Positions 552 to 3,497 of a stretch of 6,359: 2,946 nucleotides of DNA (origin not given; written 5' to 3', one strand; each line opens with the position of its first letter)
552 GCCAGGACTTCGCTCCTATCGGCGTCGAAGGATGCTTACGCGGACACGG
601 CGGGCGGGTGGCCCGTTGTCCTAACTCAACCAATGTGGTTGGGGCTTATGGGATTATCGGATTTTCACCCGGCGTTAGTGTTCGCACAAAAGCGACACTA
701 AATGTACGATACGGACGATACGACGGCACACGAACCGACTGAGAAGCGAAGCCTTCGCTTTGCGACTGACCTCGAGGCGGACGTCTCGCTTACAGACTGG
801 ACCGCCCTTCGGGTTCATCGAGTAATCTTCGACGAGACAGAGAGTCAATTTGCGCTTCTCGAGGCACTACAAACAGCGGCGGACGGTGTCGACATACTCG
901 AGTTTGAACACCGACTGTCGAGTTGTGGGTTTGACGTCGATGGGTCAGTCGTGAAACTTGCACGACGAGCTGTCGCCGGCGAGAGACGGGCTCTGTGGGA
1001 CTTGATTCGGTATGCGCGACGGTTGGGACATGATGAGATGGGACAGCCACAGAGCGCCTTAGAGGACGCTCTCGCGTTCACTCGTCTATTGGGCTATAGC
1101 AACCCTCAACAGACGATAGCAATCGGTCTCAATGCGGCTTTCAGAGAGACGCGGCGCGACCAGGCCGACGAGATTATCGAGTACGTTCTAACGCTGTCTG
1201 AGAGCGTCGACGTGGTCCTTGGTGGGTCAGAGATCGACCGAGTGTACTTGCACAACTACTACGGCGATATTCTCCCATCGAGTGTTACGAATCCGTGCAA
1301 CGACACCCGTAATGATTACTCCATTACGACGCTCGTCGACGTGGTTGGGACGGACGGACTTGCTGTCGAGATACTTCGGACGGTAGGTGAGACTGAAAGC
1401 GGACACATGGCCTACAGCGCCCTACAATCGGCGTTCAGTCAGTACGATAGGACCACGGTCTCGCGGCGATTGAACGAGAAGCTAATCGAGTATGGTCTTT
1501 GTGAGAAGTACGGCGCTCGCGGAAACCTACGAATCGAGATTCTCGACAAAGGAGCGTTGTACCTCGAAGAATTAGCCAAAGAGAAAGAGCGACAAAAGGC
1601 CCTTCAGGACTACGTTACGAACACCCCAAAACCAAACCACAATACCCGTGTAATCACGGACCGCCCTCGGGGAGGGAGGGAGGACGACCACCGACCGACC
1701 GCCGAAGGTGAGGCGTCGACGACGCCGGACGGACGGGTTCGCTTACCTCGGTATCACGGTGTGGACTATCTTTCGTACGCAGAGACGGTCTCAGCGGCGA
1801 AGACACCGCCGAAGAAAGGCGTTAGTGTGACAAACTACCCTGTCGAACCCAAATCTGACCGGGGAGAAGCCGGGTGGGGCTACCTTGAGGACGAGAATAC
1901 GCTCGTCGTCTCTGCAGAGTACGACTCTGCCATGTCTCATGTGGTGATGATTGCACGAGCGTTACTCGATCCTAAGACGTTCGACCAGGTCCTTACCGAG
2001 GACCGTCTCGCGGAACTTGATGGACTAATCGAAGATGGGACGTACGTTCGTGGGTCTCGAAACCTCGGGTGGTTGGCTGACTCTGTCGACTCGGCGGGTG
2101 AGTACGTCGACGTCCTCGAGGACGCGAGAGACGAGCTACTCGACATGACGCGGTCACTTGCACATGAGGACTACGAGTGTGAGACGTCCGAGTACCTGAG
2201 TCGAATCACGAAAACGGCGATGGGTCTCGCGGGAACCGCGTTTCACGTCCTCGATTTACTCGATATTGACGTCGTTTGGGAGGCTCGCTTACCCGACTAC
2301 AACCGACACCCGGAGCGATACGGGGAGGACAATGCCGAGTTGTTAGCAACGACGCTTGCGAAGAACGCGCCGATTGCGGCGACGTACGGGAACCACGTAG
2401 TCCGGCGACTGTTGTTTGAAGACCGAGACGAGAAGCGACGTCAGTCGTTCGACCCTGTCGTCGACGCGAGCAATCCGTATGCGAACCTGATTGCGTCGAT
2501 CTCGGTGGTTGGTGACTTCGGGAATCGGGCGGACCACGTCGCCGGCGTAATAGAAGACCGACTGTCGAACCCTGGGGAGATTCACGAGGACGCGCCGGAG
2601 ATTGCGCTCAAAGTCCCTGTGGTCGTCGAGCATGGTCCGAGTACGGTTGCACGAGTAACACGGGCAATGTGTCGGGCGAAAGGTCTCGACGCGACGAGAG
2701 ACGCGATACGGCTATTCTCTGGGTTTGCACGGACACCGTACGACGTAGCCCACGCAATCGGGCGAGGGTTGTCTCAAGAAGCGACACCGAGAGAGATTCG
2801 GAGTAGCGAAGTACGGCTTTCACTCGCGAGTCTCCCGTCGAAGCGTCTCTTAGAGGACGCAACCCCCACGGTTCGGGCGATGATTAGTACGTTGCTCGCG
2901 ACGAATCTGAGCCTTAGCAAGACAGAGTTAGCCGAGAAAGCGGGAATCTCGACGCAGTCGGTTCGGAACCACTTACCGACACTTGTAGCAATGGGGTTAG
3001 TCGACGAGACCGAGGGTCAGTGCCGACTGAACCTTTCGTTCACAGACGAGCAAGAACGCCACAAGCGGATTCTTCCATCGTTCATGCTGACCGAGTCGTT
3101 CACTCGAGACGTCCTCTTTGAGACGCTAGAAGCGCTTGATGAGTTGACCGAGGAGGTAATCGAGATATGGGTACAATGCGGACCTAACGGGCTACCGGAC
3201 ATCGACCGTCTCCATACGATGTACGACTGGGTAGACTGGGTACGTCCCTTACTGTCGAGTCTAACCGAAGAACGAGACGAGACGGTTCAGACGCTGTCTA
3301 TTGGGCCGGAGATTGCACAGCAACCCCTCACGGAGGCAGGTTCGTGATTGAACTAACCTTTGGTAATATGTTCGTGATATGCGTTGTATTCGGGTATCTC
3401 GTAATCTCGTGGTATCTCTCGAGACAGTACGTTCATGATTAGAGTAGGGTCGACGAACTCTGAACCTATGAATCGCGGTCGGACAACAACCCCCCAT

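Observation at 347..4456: Compact uncharacterised replicon or satellite-like module: CopG-like RHH, 881-aa dual-wHTH orphan, orphan TerS-like gene, repeat-rich non-coding tract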

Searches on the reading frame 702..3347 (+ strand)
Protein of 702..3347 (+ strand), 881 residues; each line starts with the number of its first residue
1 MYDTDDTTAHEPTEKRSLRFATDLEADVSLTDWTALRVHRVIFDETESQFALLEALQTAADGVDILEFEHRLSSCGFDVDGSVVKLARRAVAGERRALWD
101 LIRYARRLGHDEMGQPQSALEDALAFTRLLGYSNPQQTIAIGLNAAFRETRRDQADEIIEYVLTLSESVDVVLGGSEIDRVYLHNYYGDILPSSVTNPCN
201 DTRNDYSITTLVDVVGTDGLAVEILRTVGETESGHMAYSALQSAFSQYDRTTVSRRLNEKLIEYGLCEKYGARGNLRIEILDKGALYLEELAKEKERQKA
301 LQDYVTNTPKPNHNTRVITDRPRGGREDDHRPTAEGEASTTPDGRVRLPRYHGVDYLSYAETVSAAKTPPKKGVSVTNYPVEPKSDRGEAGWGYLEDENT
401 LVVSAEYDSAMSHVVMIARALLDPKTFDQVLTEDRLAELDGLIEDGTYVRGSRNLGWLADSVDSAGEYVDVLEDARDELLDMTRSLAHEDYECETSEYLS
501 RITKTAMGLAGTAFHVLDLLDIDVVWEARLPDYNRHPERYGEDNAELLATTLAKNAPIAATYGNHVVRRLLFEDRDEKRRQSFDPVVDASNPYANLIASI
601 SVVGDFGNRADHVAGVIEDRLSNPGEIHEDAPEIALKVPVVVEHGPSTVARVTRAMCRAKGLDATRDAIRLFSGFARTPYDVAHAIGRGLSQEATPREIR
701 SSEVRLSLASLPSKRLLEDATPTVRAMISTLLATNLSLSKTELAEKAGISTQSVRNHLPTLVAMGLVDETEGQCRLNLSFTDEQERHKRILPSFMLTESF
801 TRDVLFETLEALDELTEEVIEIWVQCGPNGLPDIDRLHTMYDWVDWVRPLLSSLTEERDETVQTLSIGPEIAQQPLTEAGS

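Call 3: search_protein_families(library=pfam, proteins=[window:702-3347:+], max_evalue=1)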
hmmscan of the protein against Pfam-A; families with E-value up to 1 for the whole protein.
window:702-3347:+ (881 aa): 16 families
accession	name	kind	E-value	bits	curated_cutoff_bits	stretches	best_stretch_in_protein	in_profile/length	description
PF12840.13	HTH_20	-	8.8e-06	26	27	1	724-769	5-50/51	Helix-turn-helix domain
PF13545.12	HTH_Crp_2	-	0.00011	22.5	27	1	734-772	19-56/70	Crp-like helix-turn-helix domain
PF13412.12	HTH_24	-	0.00037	20.4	21.9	1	737-767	17-47/48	Winged helix-turn-helix DNA-binding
PF12802.13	MarR_2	-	0.001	19.6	27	1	733-770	15-53/61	MarR family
PF08279.18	HTH_11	-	0.0043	17.3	25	1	726-765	4-43/55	HTH domain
PF09339.16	HTH_IclR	-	0.0065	16.7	22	1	735-768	16-49/52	IclR helix-turn-helix domain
PF01978.25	TrmB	-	0.012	15.9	25.6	1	732-773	18-58/68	Sugar-specific transcriptional regulator TrmB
PF01022.26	HTH_5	-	0.02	15.2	22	1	731-768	10-46/47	Bacterial regulatory protein, arsR family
PF25213.1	HVO_A0261_N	-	0.022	15.1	35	1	728-776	16-63/86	HVO_A0261 N-terminal domain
PF24033.1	DUF7342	-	0.041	14.3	31.6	1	739-818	19-95/150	Family of unknown function (DUF7342)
PF00392.27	GntR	-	0.044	13.9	27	1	728-768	13-55/64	Bacterial regulatory proteins, gntR family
PF01047.28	MarR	-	0.1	13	24.6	0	733-768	13-48/59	MarR family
PF08220.18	HTH_DeoR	-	0.19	11.9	21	1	728-772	5-49/57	DeoR-like helix-turn-helix domain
PF14947.12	HTH_45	-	0.2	12.2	25.5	1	734-773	15-55/77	Winged helix-turn-helix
PF05361.17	PP1_inhibitor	-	0.21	12.1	22.4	0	247-306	37-95/141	PKC-activated protein phosphatase-1 inhibitor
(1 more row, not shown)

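Call 4: search_protein_families(library=phrogs, proteins=[window:702-3347:+], max_evalue=1)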
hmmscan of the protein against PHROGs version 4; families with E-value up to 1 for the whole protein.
window:702-3347:+ (881 aa): 18 families
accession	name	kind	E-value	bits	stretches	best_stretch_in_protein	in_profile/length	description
phrog_17376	-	DNA, RNA and nucleotide metabolism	1.1e-115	388.8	1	25-795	15-799/891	replication protein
phrog_2440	-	transcription regulation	4.7e-08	34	2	223-299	35-106/126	transcriptional regulator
phrog_1032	-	DNA, RNA and nucleotide metabolism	0.0024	18.9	1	739-771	39-71/281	replication initiation protein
phrog_1123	-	unknown function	0.0079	17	1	724-770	33-79/112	-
phrog_142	-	moron, auxiliary metabolic gene and host takeover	0.011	16.9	1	721-786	10-74/116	Ren-like exclusion protein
phrog_270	-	DNA, RNA and nucleotide metabolism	0.011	16.2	1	739-771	69-101/383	replication initiation protein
phrog_4583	-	transcription regulation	0.013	16.5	1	718-758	5-44/81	transcriptional repressor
phrog_11214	-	unknown function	0.017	16.1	1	712-772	40-100/123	-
phrog_3288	-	transcription regulation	0.019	14.8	1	715-783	348-414/531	transcriptional regulator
phrog_5978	-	unknown function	0.08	13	1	729-775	303-349/364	-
phrog_1687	-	transcription regulation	0.16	12.9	1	726-772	69-115/162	MarR family transcrition regulator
phrog_1033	-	DNA, RNA and nucleotide metabolism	0.16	12.7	0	721-765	137-179/334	ParB-like partition protein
phrog_10724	-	unknown function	0.17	12.3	1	739-773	33-67/253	-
phrog_3855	-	DNA, RNA and nucleotide metabolism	0.19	13.1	1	736-770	78-112/115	HTH DNA binding protein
phrog_4278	-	unknown function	0.2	12.4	0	714-777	23-92/127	-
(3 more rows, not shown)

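Call 5: search_dna_similar(query=window:702-3347:+, collection=phages, mode=protein, max_rows=30)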
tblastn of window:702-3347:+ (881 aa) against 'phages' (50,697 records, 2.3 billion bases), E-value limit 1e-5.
Records with a match: 10; places in all: 10; records where one place covers at least 80% of the query: 4.
Best place of each record, by identity: <60% 10.
By first word of the organism name: Halobacterium 4; Natrialba 4; Natrinema 2.
By host as written in the record: Halobacterium salinarum strain S9 2; Halobacterium salinarum R1 2; Natrialba magadii ATCC 43099 2; Natrinema versiforme strain BOL5-4 2; - 1; Natrialba magadii 1.
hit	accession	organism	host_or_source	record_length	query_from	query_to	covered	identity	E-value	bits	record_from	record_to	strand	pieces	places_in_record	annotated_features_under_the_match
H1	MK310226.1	Halobacterium phage ChaoS9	Halobacterium salinarum strain S9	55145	42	873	94%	29.1%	2e-71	264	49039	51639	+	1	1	repH: plasmid replication protein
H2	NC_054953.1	Halobacterium phage ChaoS9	Halobacterium salinarum strain S9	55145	42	873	94%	29.1%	2e-71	264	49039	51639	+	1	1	repH: replication protein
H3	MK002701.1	Halobacterium phage phiH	Halobacterium salinarum R1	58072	17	786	87%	26.8%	7e-46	185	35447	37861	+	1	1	L segment (12041 bp; GB:X65098; PMID:1529545); pos 29966-41932 ... | repH: plasmid replication protein | repH: transcription start site of plus strand transcript T(LX1); this is a ...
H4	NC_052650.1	Halobacterium phage phiH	Halobacterium salinarum R1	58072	17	786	87%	26.8%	7e-46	185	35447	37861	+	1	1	L segment (12041 bp; GB:X65098; PMID:1529545); pos 29966-41932 ... | repH: replication protein | repH: transcription start site of plus strand transcript T(LX1); this is a ...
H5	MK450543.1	Natrialba phage PhiCh1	Natrialba magadii ATCC 43099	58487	124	786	75%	28.6%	4e-45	183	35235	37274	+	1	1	repH: plasmid replication protein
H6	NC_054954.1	Natrialba phage PhiCh1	Natrialba magadii ATCC 43099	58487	124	786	75%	28.6%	4e-45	183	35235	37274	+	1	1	repH: replication protein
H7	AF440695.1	Natrialba phage PhiCh1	-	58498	148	786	73%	28.3%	4e-43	176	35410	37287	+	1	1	plasmid replication protein RepH | unknown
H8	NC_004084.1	Natrialba phage PhiCh1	Natrialba magadii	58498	148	786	73%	28.3%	4e-43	176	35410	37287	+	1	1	replication protein | hypothetical protein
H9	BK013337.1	Natrinema versiforme icosahedral virus 1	Natrinema versiforme strain BOL5-4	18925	158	801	73%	27.7%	4e-38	160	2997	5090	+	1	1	HTH domain-containing protein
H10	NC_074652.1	Natrinema versiforme icosahedral virus 1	Natrinema versiforme strain BOL5-4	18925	158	801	73%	27.7%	4e-38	160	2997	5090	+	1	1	HTH domain-containing protein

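Call 6: search_dna_similar(query=window:702-3347:+, collection=plasmids, mode=protein, max_rows=30)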
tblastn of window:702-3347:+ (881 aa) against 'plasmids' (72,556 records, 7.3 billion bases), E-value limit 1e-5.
Records with a match: 56; places in all: 86; records where one place covers at least 80% of the query: 13.
Best place of each record, by identity: >=99% 1; <60% 55.
By first word of the organism name: Halobacterium 13; Natrinema 11; Haloterrigena 7; Halorubrum 6; Halocatena 3; Haloarcula 3; Haloferax 2; Halococcus 2; Natronorubrum 2; Halorussus 1; and 6 more.
By predicted mobility (MOB-suite, as given by PLSDB): non-mobilizable 56.
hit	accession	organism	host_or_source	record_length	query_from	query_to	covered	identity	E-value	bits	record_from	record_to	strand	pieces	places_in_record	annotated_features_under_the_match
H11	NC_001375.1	Haloferax volcanii DS2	-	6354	1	881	98%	99.9%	0e+0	1738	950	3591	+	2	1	hypothetical protein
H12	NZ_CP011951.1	Haloferax gibbonsii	whole genome,saline saltern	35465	123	857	83%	37.6%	1e-123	419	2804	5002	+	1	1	HTH domain-containing protein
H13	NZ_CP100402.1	Halorussus aquaticus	cell culture,saline soil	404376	37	804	87%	34.1%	4e-103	360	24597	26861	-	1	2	DUF5817 domain-containing protein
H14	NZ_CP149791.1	Haloterrigena sp. KLK7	cell culture,salt lake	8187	33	878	96%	30.2%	3e-86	309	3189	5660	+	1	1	HTH domain-containing protein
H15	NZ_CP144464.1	Halalkalicoccus sp. FCH27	cell culture,Salt lake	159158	32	799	87%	33.0%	3e-83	300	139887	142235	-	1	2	hypothetical protein (x2)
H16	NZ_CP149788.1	Haloterrigena sp. KLK7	cell culture,salt lake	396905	12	881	99%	27.7%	2e-63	241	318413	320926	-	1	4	hypothetical protein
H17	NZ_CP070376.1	Halobacterium sp. GSL-19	Brine,Brine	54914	49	879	94%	27.7%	8e-59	227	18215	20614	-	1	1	hypothetical protein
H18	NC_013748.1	Haloterrigena turkmenica DSM 5511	-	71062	23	795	88%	29.5%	2e-63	241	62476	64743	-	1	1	helix-turn-helix domain-containing protein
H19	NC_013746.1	Haloterrigena turkmenica DSM 5511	-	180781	83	876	90%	28.5%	1e-58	226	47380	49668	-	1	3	HTH domain-containing protein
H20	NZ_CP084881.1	Natrinema halophilum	pure culture,salt mine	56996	88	795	80%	31.3%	2e-72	268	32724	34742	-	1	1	helix-turn-helix domain-containing protein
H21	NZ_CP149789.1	Haloterrigena sp. KLK7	cell culture,salt lake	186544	12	795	89%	28.1%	3e-56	219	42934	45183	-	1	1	hypothetical protein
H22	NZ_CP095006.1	Halococcus dombrowskii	Direct from delivered sample,Rock salt ...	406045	129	804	77%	32.4%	7e-84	302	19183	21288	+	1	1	hypothetical protein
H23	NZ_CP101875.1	Natrinema thermotolerans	cell culture,salt-fermented food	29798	24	800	88%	26.8%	4e-40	169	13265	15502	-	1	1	helix-turn-helix domain-containing protein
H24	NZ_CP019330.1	Natronorubrum daqingense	-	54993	90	881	90%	26.0%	9e-40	167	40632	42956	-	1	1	hypothetical protein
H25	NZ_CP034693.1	Halorubrum sp. BOL3-1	-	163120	120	804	78%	29.0%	4e-65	246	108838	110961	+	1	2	ArsR family transcriptional regulator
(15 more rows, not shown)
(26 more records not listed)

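Call 7: search_protein_families(library=ncbifam, proteins=[window:702-3347:+], max_evalue=1)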
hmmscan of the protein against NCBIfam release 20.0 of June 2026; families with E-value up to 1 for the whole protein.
window:702-3347:+ (881 aa): 8 families
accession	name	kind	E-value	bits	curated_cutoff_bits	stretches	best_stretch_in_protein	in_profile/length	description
NF033788.1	HTH_metalloreg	subfamily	0.00083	19.1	55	1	724-770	12-58/77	metalloregulator ArsR/SmtB family transcription factor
NF040939.2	trans_reg_lrs14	equivalog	0.0034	17.4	90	1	727-769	26-68/103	Lrs14 family HTH-type transcriptional regulator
NF053610.1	Sso10a_fam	subfamily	0.0072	16.3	60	1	731-775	11-55/64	Sso10a family chromatin protein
TIGR02702.1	SufR_cyano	equivalog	0.02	14.6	178.8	1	729-770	7-48/208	iron-sulfur cluster biosynthesis transcriptional regulator SufR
TIGR01884.1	cas_HTH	subfamily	0.03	13.7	60.2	1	738-772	157-191/202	CRISPR-associated CARF protein Csa3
TIGR02431.1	pcaR_pcaU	subfamily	0.069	12.4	284.75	1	727-772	14-59/248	beta-ketoadipate pathway transcriptional regulators, PcaR/PcaU/PobR family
NF053606.1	Sta1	subfamily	0.086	12.9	80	0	728-770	26-67/100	Sta1 family transcriptional regulator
NF047906.1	CdPbTransRegCmtR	equivalog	0.1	12.5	150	1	722-778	21-75/104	Cd(II)/Pb(II)-sensing metalloregulatory transcriptional regulator CmtR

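Call 57: find_homologous_proteins(query=window:702-3344:+, max_evalue=1e-10)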
Query window:702-3344:+ (881 aa): 6 proteins with E <= 1e-10 among 8000 candidates.
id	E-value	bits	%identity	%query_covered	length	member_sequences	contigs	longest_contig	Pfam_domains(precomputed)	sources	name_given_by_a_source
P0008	7.9e-192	658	42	97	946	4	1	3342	PF12840.14,PF08279.19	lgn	-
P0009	4.7e-115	404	36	80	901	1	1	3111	-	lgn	-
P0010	2.3e-92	329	34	90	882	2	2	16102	-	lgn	-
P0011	2.7e-88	315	32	88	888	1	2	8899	-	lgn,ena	-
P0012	7.4e-85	304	32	89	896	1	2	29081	-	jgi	-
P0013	1.1e-36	144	29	43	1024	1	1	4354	PF19134.7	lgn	-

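Call 59: find_homologous_proteins(query=A2, max_evalue=0.00001)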
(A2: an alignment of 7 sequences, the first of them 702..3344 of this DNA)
Query A2 (7 sequences) (881 aa, profile of the alignment): 6 proteins with E <= 0.00001 among 8000 candidates.
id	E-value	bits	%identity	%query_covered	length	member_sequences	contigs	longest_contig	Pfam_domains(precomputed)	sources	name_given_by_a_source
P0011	0.0e+0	1317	32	88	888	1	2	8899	-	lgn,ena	-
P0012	0.0e+0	1306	32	89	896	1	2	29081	-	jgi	-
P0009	0.0e+0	1305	36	80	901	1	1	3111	-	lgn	-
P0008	0.0e+0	1227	42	97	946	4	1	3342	PF12840.14,PF08279.19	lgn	-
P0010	0.0e+0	1139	34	90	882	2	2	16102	-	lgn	-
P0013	0.0e+0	1047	29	43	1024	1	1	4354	PF19134.7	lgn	-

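Call 73: predict_structure(alignment_id=A2)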
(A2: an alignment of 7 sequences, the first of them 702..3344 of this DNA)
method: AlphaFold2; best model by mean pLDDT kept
length: 881 residues; sequences in the alignment: 7
mean_pLDDT: 68.3   pTM: 0.50
mean pLDDT of the five models: 68.3, 61.5, 60.3, 60.0, 58.4
residues with pLDDT >= 90: 82; 70-90: 406; 50-70: 192; < 50: 201
segments of 3 or more residues with pLDDT < 50: 1-14, 45-48, 76-80, 82-84, 93-95, 110-117, 301-351, 446-456, 489-493, 561-587, 780-790, 796-805, 807-809, 825-830, 853-881
pLDDT, mean of each block of 10 residues (from residue 1): 32 60 69 69 57 56 57 54 51 52 56 46 71 63 78 84 84 83 84 75 66 78 90 85 85 85 84 78 86 68 35 28 29 30 36 78 90 88 74 91 87 86 87 78 49 49 71 84 66 59 79 83 91 65 70 74 34 38 42 76 85 88 69 69 80 90 84 86 90 86 85 82 89 87 93 88 80 75 44 49 47 53 50 62 56 43 34 37 36
secondary structure, 60 per line:
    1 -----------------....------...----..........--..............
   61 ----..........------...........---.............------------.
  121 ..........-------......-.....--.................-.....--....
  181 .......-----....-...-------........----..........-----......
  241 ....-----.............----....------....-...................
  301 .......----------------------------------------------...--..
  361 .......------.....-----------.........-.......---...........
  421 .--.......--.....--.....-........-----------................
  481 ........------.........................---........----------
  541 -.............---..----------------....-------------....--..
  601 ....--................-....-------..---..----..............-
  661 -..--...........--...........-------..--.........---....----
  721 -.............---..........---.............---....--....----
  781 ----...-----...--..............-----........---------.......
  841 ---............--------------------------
elements in order (helices of 4 or more, strands of 3 or more residues): E18-21 E28-30 H35-44 H47-60 H65-74 H81-91 H95-107 H120-130 E138-143 H145-149 H152-168 E170-174 H177-187 H193-196 H208-215 H220-229 E235-237 H238-244 H250-262 E267-270 E277-280 H282-307 E354-356 H359-367 E374-378 E390-395 E400-406 H410-421 H424-430 H433-437 H440-444 H446-453 H465-488 H495-519 E523-530 H542-554 H576-579 E593-596 E599-604 H607-622 H624-627 H646-659 H666-675 H679-689 H701-709 H722-734 H740-747 H751-763 E767-770 E773-776 H798-811 H817-824 H834-840 H844-855

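Call 77: fold_search(model_id=the predicted structure, library=pdb)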
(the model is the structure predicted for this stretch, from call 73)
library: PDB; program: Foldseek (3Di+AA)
matches with E <= 10: 783; with E <= 0.001: 0
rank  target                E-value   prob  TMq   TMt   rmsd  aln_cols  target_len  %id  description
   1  7jgr_B                1.2e-02  0.94  0.09  0.25  18.1       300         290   11  Structure of Drosophila ORC bound to DNA (84 bp) and Cdc6 (released 2020-09-09)
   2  5ujm_B                1.8e-02  0.98  0.08  0.22  18.6       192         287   14  Structure of the active form of human Origin Recognition Complex and its ATPase motor module (released 2017-02-08)
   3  4xgc_B                2.6e-02  0.94  0.09  0.23  16.4       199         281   12  Crystal structure of the eukaryotic origin recognition complex (released 2015-04-01)
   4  7cte_B                3.0e-02  0.92  0.09  0.23  14.7       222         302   15  Human Origin Recognition Complex, ORC2-5 (released 2021-01-06)
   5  5zr1_B                3.5e-02  0.63  0.10  0.18  12.5       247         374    9  Saccharomyces Cerevisiae Origin Recognition Complex Bound to a 72-bp Origin DNA containing ACS and B1 element (released 2018-07-11)
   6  2f2e_B                4.3e-02  1.00  0.09  0.50  13.8       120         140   18  Crystal Structure of PA1607, a Putative Transcription Factor (released 2006-03-14)
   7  8ylg_B                9.7e-02  0.99  0.09  0.42  20.3       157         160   12  Crystal structure of Burkholderia thailandensis MftR in complex with operator DNA (released 2024-11-13)
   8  4hw0_A                1.1e-01  1.00  0.10  0.61   3.9       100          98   15  Crystal structure of Sso10a-2, a DNA-binding protein from Sulfolobus solfataricus (released 2013-10-30)
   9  4xrf                  1.2e-01  1.00  0.10  0.51   4.9       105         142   17  Crystal structure of MepR like protein complexed with pseudoligands (released 2016-02-10)
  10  4hw0_C                1.2e-01  1.00  0.09  0.61   3.6        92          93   15  Crystal structure of Sso10a-2, a DNA-binding protein from Sulfolobus solfataricus (released 2013-10-30)
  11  8ylg_A                1.2e-01  0.99  0.09  0.44  18.8       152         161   13  Crystal structure of Burkholderia thailandensis MftR in complex with operator DNA (released 2024-11-13)
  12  5h3r_B                1.3e-01  1.00  0.10  0.51  16.6       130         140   15  Crystal Structure of mutant MarR C80S from E.coli complexed with operator DNA (released 2017-08-02)
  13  4jba_B                1.3e-01  0.99  0.09  0.45  17.9       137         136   15  Crystal Structure of the Oxidized Form of MarR from E.coli (released 2013-10-16)
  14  2v1u_A                1.3e-01  0.63  0.09  0.19  15.8       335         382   13  STRUCTURE OF THE AEROPYRUM PERNIX ORC1 PROTEIN IN COMPLEX WITH DNA (released 2007-09-18)
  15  9lgo_C                1.4e-01  0.18  0.12  0.15  25.9       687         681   11  Cryo-EM structure of the SPATA5-SPATA5L1-CINP-C1orf109 complex (released 2025-04-23)
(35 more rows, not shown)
